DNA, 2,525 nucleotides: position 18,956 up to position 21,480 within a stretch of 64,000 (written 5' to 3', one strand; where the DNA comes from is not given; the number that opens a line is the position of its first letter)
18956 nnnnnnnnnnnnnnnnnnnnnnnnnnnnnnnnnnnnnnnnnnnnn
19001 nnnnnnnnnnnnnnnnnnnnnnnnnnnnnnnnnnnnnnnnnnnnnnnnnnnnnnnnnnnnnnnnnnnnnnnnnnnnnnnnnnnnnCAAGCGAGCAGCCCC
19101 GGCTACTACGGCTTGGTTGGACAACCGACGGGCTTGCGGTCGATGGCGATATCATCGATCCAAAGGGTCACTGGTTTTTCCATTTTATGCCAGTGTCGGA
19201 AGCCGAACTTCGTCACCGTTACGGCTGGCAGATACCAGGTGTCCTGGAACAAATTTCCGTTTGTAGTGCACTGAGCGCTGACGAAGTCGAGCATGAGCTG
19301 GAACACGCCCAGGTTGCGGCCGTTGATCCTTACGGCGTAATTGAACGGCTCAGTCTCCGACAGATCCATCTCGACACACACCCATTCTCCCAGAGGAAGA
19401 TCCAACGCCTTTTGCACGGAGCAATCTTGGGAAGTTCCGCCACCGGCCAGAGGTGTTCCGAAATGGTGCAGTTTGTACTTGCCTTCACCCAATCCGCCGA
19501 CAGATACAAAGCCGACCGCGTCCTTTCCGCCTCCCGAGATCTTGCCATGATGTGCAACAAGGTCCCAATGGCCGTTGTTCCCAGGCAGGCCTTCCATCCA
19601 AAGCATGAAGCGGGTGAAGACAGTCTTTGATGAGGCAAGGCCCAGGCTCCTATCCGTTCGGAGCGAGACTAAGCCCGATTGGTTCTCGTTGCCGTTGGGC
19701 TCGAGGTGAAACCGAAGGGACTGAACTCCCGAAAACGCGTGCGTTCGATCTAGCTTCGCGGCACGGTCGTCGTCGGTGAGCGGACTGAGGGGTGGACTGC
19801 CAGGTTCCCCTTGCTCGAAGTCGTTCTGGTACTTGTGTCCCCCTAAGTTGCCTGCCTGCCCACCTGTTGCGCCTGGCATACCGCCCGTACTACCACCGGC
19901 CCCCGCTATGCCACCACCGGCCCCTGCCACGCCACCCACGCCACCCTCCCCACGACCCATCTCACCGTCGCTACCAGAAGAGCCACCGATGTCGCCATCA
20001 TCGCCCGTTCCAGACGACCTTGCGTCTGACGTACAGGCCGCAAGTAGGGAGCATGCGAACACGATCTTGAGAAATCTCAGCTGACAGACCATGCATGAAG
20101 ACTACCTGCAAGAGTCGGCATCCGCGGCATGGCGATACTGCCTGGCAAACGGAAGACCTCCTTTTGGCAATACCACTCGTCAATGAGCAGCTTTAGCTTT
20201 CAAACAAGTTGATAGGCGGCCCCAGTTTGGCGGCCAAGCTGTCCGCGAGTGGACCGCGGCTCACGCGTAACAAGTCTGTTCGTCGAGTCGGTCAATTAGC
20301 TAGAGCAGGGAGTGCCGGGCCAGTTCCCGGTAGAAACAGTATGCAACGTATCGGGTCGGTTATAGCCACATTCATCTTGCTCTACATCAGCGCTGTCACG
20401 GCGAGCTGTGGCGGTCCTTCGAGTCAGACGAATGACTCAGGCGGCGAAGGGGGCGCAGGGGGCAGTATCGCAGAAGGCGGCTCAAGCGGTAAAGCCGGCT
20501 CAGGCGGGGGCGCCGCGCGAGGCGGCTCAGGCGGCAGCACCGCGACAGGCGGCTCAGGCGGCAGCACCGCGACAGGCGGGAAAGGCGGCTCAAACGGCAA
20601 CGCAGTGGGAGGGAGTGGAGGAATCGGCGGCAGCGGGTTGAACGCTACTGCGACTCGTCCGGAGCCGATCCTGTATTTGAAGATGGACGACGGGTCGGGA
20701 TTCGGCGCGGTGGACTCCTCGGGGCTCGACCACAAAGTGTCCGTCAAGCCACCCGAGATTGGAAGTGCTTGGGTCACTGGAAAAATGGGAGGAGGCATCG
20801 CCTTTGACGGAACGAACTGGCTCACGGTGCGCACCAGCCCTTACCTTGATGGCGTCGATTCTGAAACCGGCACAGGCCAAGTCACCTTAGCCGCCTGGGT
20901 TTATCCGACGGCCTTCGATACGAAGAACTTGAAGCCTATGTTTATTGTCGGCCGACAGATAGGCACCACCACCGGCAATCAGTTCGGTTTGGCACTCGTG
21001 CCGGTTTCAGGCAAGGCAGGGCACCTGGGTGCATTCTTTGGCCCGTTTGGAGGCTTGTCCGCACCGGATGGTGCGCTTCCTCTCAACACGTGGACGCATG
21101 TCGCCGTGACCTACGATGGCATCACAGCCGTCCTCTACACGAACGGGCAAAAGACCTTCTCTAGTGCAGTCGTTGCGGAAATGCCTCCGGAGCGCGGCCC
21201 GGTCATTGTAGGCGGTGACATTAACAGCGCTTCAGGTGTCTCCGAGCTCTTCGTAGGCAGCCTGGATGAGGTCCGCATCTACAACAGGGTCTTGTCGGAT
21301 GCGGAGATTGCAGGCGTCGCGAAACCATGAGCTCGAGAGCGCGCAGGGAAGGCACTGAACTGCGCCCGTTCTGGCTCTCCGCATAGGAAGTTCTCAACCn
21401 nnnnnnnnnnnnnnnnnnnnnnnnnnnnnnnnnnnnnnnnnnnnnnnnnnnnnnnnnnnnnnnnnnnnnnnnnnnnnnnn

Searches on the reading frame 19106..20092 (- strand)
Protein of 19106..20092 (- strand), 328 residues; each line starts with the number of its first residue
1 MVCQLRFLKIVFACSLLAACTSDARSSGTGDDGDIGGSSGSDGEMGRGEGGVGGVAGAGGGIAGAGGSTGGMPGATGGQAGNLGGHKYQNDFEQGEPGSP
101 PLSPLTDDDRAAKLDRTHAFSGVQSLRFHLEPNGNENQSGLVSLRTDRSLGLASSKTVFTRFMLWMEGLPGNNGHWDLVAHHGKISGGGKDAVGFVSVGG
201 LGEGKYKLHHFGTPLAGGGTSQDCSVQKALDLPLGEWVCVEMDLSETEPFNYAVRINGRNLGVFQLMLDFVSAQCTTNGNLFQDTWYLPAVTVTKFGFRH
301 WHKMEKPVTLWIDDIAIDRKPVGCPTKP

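Call 9: search_protein_families(library=pfam, proteins=[window:19106-20092:-], max_evalue=0.01)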
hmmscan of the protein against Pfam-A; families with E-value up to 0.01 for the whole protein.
window:19106-20092:- (328 aa): 1 family
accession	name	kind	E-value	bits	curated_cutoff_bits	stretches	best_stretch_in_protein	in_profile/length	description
PF21340.4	Polysacc_lyase-like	-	0.00088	19.1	27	0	226-319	123-208/209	Cip1-like, core domain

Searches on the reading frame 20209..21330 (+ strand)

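Call 24: search_protein_families(library=pfam, proteins=[window:20209-21330:+], max_evalue=0.0001)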
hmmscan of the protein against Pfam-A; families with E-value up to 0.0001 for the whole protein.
window:20209-21330:+ (373 aa): 1 family
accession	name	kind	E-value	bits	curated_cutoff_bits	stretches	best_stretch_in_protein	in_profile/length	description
PF13385.13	Laminin_G_3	-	5.4e-24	85.5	27.6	1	218-368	12-151/151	Concanavalin A-like lectin/glucanases superfamily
